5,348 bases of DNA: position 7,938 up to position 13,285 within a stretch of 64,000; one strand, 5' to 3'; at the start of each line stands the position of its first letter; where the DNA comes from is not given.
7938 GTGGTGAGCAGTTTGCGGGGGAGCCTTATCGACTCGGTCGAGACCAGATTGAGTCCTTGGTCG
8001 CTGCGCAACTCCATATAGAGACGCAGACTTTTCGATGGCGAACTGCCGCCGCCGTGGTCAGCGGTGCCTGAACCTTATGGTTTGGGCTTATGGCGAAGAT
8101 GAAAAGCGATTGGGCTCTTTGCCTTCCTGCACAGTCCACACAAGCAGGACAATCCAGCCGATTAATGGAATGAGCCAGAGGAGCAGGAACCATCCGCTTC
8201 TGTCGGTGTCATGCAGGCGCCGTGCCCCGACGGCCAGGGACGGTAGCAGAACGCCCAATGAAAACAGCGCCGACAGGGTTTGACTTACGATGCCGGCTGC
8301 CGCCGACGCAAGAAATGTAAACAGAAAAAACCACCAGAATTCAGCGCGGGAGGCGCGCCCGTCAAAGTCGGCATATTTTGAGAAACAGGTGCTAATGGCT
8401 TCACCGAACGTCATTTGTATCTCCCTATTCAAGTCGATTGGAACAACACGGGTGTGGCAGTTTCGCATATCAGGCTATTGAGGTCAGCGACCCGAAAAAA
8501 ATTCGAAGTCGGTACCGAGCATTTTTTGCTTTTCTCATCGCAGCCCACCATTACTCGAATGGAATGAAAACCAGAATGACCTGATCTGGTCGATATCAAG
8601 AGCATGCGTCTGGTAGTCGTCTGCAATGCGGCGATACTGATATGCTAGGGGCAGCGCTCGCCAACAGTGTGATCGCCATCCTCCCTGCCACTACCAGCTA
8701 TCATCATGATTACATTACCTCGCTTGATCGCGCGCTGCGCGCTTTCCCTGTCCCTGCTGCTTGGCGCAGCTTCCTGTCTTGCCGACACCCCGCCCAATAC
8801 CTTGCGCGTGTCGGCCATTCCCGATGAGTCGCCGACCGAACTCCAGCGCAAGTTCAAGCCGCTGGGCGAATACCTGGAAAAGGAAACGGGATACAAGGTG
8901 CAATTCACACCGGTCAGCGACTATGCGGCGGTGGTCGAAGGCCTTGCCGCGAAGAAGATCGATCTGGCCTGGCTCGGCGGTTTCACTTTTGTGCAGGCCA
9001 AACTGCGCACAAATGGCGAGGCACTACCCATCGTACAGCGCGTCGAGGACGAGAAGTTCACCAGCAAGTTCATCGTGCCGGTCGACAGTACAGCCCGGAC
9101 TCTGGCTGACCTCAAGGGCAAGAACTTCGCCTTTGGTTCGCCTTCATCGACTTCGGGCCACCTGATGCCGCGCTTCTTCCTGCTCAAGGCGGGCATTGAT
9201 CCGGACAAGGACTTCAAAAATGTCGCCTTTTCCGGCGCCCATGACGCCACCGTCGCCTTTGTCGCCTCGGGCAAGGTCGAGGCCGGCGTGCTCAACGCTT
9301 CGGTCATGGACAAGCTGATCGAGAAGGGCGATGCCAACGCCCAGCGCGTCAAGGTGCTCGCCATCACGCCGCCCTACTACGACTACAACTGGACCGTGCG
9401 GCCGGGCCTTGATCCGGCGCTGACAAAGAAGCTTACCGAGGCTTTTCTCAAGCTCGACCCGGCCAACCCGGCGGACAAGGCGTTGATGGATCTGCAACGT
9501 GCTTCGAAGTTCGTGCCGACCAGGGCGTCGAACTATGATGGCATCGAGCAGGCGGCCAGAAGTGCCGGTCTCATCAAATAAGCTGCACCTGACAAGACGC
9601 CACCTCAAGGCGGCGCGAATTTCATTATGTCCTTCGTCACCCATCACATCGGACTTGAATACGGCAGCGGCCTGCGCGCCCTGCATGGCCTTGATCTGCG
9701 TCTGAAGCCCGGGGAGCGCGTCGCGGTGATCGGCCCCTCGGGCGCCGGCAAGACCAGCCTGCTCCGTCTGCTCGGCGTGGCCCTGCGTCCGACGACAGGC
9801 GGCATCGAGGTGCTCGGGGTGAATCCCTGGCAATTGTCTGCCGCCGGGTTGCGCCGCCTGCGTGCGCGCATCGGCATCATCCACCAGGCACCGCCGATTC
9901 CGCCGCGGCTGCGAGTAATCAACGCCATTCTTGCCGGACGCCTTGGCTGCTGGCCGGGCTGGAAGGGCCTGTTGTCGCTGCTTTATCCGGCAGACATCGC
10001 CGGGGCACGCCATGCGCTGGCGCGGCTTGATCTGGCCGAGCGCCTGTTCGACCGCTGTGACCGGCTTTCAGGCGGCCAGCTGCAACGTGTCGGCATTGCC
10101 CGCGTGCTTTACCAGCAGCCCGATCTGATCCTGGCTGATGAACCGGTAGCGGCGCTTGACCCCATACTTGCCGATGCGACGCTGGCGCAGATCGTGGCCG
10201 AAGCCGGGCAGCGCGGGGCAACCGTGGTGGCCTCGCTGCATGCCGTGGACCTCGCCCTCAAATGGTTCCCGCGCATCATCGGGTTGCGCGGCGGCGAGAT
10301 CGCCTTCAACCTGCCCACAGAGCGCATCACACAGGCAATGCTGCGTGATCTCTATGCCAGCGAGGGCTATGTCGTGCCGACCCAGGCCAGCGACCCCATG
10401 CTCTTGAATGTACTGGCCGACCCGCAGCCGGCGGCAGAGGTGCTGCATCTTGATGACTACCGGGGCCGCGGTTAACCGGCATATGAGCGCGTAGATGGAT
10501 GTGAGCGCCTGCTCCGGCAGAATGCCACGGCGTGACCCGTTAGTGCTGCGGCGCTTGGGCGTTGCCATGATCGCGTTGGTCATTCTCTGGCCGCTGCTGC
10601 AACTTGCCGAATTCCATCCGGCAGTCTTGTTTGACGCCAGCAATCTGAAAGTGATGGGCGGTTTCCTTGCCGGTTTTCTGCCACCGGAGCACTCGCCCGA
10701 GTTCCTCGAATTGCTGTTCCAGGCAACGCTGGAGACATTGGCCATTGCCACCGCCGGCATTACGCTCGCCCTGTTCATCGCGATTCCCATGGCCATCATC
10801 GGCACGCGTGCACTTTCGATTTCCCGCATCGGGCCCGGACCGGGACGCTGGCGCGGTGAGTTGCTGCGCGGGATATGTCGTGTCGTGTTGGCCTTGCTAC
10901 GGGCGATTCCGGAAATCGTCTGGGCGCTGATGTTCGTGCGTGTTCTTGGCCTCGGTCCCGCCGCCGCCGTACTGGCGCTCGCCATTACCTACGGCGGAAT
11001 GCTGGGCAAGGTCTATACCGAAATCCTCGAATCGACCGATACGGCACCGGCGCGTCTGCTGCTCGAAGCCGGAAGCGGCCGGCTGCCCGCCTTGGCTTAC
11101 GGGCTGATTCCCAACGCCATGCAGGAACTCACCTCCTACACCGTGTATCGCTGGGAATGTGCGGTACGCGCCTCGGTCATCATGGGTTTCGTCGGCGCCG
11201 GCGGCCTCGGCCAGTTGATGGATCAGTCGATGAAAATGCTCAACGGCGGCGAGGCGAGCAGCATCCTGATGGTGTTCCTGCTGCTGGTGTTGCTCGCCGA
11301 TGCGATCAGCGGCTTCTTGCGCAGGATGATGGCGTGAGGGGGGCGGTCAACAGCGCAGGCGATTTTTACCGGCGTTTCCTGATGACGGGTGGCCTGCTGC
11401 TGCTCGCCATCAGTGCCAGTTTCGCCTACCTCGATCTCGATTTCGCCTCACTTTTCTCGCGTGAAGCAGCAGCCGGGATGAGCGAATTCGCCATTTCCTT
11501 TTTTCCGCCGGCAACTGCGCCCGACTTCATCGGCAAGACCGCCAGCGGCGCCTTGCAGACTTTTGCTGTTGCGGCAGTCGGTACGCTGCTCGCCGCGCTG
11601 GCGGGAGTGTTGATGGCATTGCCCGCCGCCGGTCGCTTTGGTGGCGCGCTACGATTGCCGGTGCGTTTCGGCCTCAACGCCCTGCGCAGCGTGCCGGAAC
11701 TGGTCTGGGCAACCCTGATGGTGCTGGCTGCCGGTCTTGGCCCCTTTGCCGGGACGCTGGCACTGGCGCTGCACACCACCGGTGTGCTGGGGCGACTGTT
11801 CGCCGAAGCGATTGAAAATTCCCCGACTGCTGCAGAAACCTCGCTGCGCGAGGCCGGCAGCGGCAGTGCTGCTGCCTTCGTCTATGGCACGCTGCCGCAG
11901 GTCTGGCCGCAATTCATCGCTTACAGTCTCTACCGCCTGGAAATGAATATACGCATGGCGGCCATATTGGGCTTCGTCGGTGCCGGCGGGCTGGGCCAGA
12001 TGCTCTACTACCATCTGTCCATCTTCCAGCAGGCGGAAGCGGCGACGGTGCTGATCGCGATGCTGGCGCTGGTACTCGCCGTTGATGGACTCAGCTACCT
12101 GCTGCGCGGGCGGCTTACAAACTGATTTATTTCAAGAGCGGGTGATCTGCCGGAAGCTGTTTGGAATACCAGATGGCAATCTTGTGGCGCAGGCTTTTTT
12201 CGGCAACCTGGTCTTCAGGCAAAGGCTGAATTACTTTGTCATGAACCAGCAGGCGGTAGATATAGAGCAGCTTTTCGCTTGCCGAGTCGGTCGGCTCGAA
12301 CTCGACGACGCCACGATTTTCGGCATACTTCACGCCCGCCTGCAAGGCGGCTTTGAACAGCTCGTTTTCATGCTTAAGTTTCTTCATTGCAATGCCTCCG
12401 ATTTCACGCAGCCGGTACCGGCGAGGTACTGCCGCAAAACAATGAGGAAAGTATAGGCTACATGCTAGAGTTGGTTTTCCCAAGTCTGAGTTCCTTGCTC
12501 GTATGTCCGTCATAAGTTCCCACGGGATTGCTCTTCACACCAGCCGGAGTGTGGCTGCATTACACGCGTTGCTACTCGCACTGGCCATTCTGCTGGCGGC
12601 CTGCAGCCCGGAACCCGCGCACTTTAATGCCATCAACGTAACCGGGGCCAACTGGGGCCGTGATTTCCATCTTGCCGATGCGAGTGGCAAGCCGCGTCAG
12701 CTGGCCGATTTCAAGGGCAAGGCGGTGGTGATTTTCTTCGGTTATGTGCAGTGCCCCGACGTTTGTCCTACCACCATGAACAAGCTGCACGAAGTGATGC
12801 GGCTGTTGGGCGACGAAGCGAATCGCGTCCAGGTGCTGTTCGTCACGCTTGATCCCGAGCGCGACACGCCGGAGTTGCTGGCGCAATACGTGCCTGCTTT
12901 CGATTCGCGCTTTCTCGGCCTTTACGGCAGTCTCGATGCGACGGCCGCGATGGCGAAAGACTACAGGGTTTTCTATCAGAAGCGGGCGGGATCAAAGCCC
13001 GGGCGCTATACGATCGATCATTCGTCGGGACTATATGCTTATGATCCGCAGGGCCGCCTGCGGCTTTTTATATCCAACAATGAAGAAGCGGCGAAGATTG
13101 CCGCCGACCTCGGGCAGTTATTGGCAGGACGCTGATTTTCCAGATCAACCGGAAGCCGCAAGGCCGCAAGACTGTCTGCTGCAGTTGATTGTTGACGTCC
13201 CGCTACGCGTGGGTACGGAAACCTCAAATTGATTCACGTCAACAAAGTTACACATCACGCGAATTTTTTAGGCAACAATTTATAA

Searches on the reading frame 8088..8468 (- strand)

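Call 3: search_protein_families(library=pfam, proteins=[window:8088-8468:-], max_evalue=0.01)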
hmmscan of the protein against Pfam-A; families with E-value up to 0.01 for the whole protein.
window:8088-8468:- (126 aa): 1 family
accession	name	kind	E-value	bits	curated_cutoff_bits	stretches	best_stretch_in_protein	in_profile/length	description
PF05656.20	DUF805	-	5.5e-27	94.9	25.7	1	32-122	1-109/111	Protein of unknown function (DUF805)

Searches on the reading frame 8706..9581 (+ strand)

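Call 45: search_protein_families(library=pfam, proteins=[window:8706-9581:+], max_evalue=0.0001)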
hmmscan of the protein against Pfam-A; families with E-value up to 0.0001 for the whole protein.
window:8706-9581:+ (291 aa): 3 families
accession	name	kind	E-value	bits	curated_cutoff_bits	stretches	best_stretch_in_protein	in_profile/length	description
PF12974.12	Phosphonate-bd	-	6.6e-74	248.8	27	1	36-277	2-242/242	ABC transporter, phosphonate, periplasmic substrate-binding protein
PF09084.16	NMT1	-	1.7e-05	25.3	20.5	1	59-203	17-153/216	NMT1/THI5 like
PF13531.11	SBP_bac_11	-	3.4e-05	24.2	25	1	53-225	16-185/227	Bacterial extracellular solute-binding protein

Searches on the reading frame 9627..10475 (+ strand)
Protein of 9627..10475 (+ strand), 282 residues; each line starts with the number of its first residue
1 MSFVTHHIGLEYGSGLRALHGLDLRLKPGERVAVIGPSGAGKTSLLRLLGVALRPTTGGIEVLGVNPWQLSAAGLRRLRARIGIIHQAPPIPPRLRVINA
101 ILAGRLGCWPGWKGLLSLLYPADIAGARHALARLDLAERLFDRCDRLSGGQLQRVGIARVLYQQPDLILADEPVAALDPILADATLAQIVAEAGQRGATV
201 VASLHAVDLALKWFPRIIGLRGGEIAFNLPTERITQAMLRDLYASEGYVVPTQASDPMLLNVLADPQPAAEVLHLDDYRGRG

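Call 45: search_protein_families(library=pfam, proteins=[window:9627-10475:+], max_evalue=0.0001)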
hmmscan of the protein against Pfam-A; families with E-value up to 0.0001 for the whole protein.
window:9627-10475:+ (282 aa): 2 families
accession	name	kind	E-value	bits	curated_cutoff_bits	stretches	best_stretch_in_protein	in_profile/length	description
PF00005.33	ABC_tran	-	1.7e-26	93.9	25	1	19-175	1-137/137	ABC transporter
PF13304.12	AAA_21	-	3.7e-05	24.4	27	0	33-55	3-25/304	AAA domain, putative AbiEii toxin, Type IV TA system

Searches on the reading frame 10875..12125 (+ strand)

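Call 45: search_protein_families(library=pfam, proteins=[window:10875-12125:+], max_evalue=0.0001)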
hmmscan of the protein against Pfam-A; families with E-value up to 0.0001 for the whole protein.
window:10875-12125:+ (416 aa): 1 family
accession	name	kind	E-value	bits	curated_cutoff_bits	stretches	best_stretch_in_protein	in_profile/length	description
PF00528.27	BPD_transp_1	-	8.7e-12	45.6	26.4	1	244-413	1-181/184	Binding-protein-dependent transport system inner membrane component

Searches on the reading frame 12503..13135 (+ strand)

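Call 45: search_protein_families(library=pfam, proteins=[window:12503-13135:+], max_evalue=0.0001)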
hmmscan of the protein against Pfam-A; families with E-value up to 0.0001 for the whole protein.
window:12503-13135:+ (210 aa): 2 families
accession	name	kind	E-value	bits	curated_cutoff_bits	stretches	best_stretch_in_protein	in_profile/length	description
PF02630.20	SCO1-SenC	-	7.8e-44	149.3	22.8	1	53-185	2-133/134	SCO1/SenC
PF00578.27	AhpC-TSA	-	2.1e-10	41.1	26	1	54-173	7-117/124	AhpC/TSA family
